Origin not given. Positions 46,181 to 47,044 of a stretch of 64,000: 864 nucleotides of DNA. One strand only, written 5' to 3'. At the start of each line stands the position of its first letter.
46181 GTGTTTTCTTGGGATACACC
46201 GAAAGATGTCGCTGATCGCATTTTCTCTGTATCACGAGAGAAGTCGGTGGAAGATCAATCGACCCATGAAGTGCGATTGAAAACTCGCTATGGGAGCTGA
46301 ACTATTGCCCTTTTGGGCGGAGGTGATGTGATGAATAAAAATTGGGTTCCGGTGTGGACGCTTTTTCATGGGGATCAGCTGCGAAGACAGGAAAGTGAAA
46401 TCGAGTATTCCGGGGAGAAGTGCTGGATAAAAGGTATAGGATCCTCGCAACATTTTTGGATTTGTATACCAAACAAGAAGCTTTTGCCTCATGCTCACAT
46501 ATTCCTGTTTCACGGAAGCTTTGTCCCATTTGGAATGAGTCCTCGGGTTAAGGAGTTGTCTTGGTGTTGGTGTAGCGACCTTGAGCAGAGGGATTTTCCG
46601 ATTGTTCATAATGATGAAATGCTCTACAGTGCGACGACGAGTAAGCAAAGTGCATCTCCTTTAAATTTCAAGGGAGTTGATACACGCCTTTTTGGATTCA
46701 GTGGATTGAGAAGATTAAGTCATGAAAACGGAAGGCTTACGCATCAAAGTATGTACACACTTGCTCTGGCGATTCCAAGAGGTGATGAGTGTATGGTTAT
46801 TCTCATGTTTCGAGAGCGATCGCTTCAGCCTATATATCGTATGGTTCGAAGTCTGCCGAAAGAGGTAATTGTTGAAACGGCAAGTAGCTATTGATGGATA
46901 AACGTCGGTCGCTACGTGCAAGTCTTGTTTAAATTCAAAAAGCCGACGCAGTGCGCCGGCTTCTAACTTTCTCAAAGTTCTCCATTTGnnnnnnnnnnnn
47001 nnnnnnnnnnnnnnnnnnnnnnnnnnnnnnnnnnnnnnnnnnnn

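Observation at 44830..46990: Rearranged segment downstream of the PilB gene: duplicated 50-bp leader element and a remnant copy of the PilB 3' end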

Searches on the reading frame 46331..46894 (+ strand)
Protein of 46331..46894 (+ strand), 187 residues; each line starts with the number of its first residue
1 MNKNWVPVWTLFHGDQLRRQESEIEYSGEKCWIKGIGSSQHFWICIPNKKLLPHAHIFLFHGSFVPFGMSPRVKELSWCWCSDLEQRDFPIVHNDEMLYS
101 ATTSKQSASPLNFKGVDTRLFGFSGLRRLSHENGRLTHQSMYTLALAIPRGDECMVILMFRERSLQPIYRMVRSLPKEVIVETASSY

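Call 10: search_protein_families(library=pfam, proteins=[window:46331-46891:+], max_evalue=0.1)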
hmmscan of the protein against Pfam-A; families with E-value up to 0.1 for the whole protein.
window:46331-46891:+ (187 aa): 0 families

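Call 11: search_protein_families(library=ncbifam, proteins=[window:46331-46891:+], max_evalue=0.1)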
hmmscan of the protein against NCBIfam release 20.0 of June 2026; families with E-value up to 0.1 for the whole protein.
window:46331-46891:+ (187 aa): 0 families

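Call 23: find_homologous_proteins(query=window:46331-46891:+, max_evalue=0.01)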
Query window:46331-46891:+ (187 aa): 1 proteins with E <= 0.01 among 42 candidates.
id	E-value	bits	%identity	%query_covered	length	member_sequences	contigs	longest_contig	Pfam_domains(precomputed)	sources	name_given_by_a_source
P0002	1.6e-121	421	97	100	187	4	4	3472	-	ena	-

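Call 24: find_encoding_contigs(protein=P0002, flank=10000, max_places=10)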
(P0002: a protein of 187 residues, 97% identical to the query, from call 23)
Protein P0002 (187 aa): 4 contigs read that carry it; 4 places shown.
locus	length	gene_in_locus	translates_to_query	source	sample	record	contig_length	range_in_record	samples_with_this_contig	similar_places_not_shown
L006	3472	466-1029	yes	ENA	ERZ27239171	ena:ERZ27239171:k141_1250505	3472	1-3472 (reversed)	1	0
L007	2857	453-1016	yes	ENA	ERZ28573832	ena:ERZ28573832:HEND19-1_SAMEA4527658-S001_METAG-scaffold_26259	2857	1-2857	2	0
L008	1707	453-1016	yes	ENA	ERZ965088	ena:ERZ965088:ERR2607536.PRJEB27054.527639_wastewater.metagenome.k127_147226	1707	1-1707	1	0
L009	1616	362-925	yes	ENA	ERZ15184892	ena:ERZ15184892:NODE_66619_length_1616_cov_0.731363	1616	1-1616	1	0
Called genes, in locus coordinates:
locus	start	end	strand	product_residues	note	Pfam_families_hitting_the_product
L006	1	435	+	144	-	?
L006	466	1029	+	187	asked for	-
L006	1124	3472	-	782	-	?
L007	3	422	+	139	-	?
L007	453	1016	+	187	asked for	-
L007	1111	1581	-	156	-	PF00437:T2SSE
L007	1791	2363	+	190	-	-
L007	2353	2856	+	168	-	?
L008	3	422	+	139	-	?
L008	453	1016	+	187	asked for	-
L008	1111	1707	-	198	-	?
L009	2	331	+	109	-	?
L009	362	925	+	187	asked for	-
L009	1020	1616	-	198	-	?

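Call 25: find_encoding_contigs(protein=window:46331-46894:+, flank=10000, max_places=10)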
Protein window:46331-46894:+ (187 aa): 1 contig read that carries it; 1 place shown.
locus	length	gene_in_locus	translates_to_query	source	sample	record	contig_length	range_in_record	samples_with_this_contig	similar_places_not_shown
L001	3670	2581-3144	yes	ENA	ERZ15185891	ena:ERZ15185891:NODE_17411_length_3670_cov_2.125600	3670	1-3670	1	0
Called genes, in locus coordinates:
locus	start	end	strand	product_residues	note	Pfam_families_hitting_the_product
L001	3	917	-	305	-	?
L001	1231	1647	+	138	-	-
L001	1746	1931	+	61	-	-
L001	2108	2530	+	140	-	-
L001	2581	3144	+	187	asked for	-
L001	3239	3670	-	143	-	?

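Call 59: search_protein_representatives(protein=window:46331-46891:+)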
Query: 187 residues. Proteins with E-value up to 0.001 (for the whole library): 20; up to 1e-10: 10; up to 1e-30: 1. The best 20 are listed.
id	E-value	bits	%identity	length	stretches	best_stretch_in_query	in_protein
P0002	5.1e-122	421.2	97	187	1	1-187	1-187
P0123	1.1e-18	84.0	42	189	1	1-187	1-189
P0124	2.7e-18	82.8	50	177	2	138-187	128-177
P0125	4.7e-18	82.0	35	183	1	6-187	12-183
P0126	1.6e-15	73.7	36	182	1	3-187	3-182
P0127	9.0e-15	71.3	44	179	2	137-187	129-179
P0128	2.4e-14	69.9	35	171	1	6-187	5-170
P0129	4.3e-14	69.1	34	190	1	7-187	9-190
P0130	5.2e-12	62.3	36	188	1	7-187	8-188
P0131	1.2e-11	61.0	37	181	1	6-187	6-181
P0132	1.8e-10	57.3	39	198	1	41-187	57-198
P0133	4.3e-10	56.0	34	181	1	6-187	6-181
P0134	5.0e-10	55.8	33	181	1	7-187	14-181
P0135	1.1e-09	54.7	35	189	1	5-184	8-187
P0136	5.5e-09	52.4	31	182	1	2-187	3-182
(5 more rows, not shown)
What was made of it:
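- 46331..46894 (+): ORF C, 187 aa. Member of a small, fast-evolving 'C family'. 20 cluster representatives among 1.84 billion proteins (call 59).
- Tried and rejected: The exhaustive search found 20 cluster representatives for ORF C (call 59).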

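Call 85: predict_structure(alignment_id=A5)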
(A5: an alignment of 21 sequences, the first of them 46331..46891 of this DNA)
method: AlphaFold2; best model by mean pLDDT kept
length: 187 residues; sequences in the alignment: 21
mean_pLDDT: 81.7   pTM: 0.81
mean pLDDT of the five models: 81.7, 80.8, 79.7, 79.2, 78.5
residues with pLDDT >= 90: 83; 70-90: 61; 50-70: 32; < 50: 11
segments of 3 or more residues with pLDDT < 50: 114-121
pLDDT, mean of each block of 10 residues (from residue 1): 83 92 93 88 93 96 82 92 71 65 81 48 53 68 93 92 87 97 77
secondary structure, 60 per line:
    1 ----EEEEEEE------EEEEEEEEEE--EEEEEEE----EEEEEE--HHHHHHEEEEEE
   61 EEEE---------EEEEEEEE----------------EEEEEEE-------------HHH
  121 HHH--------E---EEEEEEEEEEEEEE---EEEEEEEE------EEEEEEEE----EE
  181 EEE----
elements in order: E5-11 E18-27 E30-36 E41-46 H49-54 E55-64 E74-81 E98-104 H118-123 E136-149 E153-160 E167-174 E179-183

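Call 87: fold_search(model_id=the predicted structure, library=pdb)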
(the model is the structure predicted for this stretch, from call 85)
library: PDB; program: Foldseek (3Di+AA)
matches with E <= 10: 189; with E <= 0.001: 0
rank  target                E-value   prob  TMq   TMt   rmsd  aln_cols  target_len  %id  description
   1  2y3v_D                2.6e-01  0.09  0.15  0.17  17.8       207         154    8  N-terminal head domain of Danio rerio SAS-6 (released 2011-02-09)
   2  8gz7_B                3.9e-01  0.03  0.14  0.12  20.4       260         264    7  Octahedral supramolecular assembly of the bicomponent gamma-hemolysin octameric pore complexes from Staphylococcus aur (released 2023-03-22)
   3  4tpz_D                5.0e-01  0.07  0.14  0.18  16.9       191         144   10  N-terminal domain of C. Reinhardtii SAS-6 homolog bld12p F145W (NN2) (released 2015-06-24)
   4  6zz8_B                5.8e-01  0.07  0.15  0.13  18.6       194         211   10  MB_CRS6-15 bound to CrSAS-6_6HR (released 2021-07-07)
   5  6pnp_B                5.8e-01  0.04  0.13  0.16  18.5       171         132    6  Crystal structure of the splice insert-free neurexin-1 LNS2 domain in complex with neurexophilin-1 (released 2019-10-09)
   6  4tty_B                6.1e-01  0.07  0.15  0.18  18.1       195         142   10  N-terminal domain of C. Reinhardtii SAS-6 homolog bld12p G94D F145W Q147R (NN25) (released 2015-07-01)
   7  4p1x_H                6.1e-01  0.02  0.14  0.11  22.6       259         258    6  Crystal structure of staphylococcal LUK prepore (released 2014-10-01)
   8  6zzc_C                6.8e-01  0.07  0.14  0.14  17.7       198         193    7  MB_CRS6-1 bound to CrSAS-6_6HR (released 2021-07-07)
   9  6zz8_D                7.2e-01  0.09  0.16  0.15  17.4       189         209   10  MB_CRS6-15 bound to CrSAS-6_6HR (released 2021-07-07)
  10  4ofq_A                7.2e-01  0.02  0.11  0.08  15.9       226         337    8  Structure of the C-terminal domain of the Streptococcus pyogenes antigen I/II-family protein AspA (released 2014-03-12)
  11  3gas_D                8.0e-01  0.07  0.17  0.13  17.1       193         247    6  Crystal Structure of Helicobacter pylori Heme Oxygenase Hugz in Complex with Heme (released 2010-02-23)
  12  4u2j_C                8.0e-01  0.04  0.13  0.15  17.4       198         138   10  N-terminal domain of C. Reinhardtii SAS-6 homolog bld12p variant Q93E F145W (NN27) (released 2015-07-29)
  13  4u2j_A                8.4e-01  0.04  0.12  0.15  17.8       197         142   11  N-terminal domain of C. Reinhardtii SAS-6 homolog bld12p variant Q93E F145W (NN27) (released 2015-07-29)
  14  3q0x_B                8.8e-01  0.05  0.14  0.13  17.6       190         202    8  N-terminal coiled-coil dimer domain of C. reinhardtii SAS-6 homolog Bld12p (released 2011-02-09)
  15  3zgi_A                9.3e-01  0.04  0.17  0.18  17.0       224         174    8  Crystal structure of the KRT10-binding region domain of the pneumococcal serine rich repeat protein PsrP (released 2013-12-25)
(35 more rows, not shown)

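Call 96: search_protein_families(library=padloc, proteins=[window:46331-46891:+], max_evalue=1)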
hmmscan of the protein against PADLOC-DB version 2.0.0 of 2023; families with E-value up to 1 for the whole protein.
window:46331-46891:+ (187 aa): 0 families

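Call 97: search_protein_families(library=phrogs, proteins=[window:46331-46891:+], max_evalue=1)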
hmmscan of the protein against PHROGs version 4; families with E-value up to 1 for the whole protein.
window:46331-46891:+ (187 aa): 0 families
